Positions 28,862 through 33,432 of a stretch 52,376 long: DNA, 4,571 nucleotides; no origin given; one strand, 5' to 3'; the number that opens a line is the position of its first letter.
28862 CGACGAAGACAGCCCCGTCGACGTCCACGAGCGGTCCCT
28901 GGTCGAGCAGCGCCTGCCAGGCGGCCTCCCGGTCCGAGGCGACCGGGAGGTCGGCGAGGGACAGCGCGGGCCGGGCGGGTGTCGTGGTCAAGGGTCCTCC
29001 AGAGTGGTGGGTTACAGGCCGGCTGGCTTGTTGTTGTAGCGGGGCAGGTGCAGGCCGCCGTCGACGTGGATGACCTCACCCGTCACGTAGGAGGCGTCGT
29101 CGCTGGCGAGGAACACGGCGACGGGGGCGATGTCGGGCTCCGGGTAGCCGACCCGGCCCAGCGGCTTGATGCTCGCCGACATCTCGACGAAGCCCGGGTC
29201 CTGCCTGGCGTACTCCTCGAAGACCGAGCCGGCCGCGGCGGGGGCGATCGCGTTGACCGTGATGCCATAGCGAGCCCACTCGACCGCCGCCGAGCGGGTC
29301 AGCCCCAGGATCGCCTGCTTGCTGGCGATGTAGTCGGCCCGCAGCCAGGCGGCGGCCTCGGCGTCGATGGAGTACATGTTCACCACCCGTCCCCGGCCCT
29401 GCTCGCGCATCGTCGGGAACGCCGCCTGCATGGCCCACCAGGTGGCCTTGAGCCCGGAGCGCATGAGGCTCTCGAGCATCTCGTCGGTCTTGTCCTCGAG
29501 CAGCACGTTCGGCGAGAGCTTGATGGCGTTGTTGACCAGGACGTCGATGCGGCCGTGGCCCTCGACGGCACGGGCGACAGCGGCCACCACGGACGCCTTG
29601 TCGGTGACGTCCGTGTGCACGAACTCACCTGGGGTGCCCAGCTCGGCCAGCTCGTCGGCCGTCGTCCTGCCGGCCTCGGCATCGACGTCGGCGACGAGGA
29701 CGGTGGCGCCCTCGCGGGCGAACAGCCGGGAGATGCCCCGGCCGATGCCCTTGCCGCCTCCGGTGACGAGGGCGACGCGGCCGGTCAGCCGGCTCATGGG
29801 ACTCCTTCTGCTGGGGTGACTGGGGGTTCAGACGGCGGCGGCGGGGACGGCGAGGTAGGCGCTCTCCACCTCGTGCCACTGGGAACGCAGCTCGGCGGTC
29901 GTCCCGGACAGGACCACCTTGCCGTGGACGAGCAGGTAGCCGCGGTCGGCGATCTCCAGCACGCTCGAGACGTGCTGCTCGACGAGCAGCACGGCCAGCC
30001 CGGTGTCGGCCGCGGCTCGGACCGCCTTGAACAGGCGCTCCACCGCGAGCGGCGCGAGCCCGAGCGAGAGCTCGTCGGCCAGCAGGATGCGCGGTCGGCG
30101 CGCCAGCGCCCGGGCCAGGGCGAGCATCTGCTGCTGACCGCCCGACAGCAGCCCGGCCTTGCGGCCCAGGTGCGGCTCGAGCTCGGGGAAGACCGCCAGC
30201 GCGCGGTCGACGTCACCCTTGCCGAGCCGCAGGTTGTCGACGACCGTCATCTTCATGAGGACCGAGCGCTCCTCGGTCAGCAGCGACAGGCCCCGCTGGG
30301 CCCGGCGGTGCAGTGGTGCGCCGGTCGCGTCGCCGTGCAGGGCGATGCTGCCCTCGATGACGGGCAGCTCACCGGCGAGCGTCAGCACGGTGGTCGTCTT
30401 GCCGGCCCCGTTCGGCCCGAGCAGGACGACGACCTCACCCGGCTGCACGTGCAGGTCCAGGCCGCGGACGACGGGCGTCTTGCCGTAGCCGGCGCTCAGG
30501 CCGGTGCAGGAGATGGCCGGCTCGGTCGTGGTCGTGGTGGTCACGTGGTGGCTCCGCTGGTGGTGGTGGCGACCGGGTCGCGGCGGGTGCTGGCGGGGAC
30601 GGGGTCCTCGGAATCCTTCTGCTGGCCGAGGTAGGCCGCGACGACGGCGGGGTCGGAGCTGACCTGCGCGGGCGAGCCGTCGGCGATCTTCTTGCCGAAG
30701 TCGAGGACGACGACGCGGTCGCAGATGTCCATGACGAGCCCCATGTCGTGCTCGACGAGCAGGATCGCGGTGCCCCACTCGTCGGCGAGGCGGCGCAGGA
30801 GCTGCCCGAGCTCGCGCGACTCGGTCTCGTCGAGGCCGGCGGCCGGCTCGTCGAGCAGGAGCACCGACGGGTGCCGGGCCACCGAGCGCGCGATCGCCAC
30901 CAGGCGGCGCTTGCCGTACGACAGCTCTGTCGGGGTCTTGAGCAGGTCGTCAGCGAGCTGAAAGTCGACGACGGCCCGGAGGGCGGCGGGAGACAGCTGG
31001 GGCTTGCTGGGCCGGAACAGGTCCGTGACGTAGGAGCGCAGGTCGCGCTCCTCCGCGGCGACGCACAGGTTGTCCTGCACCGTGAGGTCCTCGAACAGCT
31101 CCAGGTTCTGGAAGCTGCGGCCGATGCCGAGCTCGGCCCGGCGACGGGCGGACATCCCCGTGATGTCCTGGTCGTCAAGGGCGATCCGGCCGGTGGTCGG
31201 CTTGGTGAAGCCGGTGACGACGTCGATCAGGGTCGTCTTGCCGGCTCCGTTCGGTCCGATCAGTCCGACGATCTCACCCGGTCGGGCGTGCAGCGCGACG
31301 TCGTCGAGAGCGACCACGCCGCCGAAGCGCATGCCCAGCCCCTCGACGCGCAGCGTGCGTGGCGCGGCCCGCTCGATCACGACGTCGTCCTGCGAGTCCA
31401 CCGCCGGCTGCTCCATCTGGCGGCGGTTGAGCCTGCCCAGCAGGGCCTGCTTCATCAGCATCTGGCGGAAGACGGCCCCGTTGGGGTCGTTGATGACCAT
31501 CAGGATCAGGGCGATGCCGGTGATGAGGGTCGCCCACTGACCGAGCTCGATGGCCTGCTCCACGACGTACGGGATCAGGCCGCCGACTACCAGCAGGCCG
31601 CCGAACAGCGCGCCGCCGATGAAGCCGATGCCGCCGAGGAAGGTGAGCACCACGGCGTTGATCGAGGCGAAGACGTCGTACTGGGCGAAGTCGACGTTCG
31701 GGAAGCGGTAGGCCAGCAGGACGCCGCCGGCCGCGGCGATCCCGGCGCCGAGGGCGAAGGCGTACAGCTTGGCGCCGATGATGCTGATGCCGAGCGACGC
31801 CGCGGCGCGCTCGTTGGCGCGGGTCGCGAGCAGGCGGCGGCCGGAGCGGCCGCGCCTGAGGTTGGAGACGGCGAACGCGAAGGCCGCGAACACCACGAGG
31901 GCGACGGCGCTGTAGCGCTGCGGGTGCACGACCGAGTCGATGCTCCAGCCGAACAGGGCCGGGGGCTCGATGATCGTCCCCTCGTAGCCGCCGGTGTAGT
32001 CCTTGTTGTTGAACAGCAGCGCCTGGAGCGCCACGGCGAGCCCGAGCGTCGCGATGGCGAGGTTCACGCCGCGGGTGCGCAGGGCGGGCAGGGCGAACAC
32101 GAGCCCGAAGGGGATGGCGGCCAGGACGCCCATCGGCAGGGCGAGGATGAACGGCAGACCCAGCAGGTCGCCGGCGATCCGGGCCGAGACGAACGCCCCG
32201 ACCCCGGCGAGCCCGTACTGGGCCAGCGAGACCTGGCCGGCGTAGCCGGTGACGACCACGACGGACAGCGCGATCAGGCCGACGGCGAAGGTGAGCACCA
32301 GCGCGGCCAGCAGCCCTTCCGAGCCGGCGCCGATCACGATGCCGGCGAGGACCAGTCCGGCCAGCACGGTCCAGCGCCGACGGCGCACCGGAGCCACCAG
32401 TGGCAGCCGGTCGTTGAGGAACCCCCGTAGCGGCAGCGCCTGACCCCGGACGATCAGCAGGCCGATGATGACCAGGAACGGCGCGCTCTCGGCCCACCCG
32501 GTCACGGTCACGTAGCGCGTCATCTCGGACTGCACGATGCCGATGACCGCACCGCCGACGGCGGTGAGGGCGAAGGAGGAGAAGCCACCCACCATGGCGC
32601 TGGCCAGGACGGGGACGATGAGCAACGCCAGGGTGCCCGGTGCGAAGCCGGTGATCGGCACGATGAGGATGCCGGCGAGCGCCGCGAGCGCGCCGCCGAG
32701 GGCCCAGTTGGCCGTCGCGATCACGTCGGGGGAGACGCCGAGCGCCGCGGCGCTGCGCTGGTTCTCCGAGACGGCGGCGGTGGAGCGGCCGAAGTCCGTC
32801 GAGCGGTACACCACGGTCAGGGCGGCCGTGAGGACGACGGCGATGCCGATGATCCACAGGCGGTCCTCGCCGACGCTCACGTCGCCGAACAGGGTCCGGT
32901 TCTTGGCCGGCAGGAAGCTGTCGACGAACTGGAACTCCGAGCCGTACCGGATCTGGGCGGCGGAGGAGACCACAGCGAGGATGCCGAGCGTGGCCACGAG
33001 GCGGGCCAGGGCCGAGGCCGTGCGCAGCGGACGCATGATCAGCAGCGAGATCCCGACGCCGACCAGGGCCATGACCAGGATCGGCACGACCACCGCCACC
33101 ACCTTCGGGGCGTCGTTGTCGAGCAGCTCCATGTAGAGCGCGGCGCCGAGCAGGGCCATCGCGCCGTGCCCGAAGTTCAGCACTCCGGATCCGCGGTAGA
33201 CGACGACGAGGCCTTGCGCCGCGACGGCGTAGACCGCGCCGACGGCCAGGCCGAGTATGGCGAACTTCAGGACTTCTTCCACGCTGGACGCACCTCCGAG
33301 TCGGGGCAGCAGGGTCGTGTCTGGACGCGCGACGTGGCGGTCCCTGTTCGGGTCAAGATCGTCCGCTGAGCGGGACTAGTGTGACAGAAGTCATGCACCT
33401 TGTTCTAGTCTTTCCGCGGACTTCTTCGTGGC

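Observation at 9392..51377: Island-wide family of 20-bp (GA)ACAG-N12-CTGT(TC)-like elements in promoter regions, suggesting one regulon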

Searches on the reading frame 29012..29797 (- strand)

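Call 12: search_protein_families(library=pfam, proteins=[window:29012-29797:-])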
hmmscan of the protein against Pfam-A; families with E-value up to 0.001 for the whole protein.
window:29012-29797:- (261 aa): 4 families
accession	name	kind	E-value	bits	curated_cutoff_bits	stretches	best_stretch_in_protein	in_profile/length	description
PF13561.12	adh_short_C2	-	1.8e-54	185.3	27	1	16-250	6-236/236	Enoyl-(Acyl carrier protein) reductase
PF00106.31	adh_short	-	8.8e-46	156.3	26.6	1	7-197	1-190/195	short chain dehydrogenase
PF08659.16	KR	-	3.6e-10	40.5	22.6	1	9-125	3-122/180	KR domain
PF01370.27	Epimerase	-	0.00018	21.4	20.9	1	9-91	1-72/240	NAD dependent epimerase/dehydratase family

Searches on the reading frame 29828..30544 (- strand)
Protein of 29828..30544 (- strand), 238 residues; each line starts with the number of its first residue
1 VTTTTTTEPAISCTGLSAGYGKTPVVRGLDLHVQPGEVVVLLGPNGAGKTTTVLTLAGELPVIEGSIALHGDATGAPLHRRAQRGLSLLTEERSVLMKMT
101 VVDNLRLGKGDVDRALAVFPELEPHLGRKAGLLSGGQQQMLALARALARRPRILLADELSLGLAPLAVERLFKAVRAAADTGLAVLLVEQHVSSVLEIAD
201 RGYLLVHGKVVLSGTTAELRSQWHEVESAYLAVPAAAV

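Call 13: search_protein_families(library=pfam, proteins=[window:29828-30544:-])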
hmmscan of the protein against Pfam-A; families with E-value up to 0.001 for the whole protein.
window:29828-30544:- (238 aa): 3 families
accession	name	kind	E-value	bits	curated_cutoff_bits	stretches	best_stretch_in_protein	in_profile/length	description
PF00005.33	ABC_tran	-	6.6e-26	92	25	1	27-158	2-134/137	ABC transporter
PF13304.12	AAA_21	-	1.1e-07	32.7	27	1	130-187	235-295/304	AAA domain, putative AbiEii toxin, Type IV TA system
PF13401.12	AAA_22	-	0.00068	20.4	27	0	37-188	6-121/130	AAA domain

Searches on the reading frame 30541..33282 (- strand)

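Call 13: search_protein_families(library=pfam, proteins=[window:30541-33282:-])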
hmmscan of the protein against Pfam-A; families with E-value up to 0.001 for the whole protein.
window:30541-33282:- (913 aa): 5 families
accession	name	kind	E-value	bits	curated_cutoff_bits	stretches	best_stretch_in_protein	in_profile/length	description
PF02653.21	BPD_transp_2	-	2.3e-53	181.5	26.8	2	324-595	2-268/269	Branched-chain amino acid transport system / permease component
PF00005.33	ABC_tran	-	4e-30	105.6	25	1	659-814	1-136/137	ABC transporter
PF12399.14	BCA_ABC_TP_C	-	4.4e-10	39.4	25.5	1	864-887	1-24/27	Branched-chain amino acid ATP-binding cassette transporter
PF13304.12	AAA_21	-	1e-08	36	27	0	671-689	1-19/304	AAA domain, putative AbiEii toxin, Type IV TA system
PF02463.25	SMC_N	-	5.9e-05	23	40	0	784-851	134-205/220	RecF/RecN/SMC N terminal domain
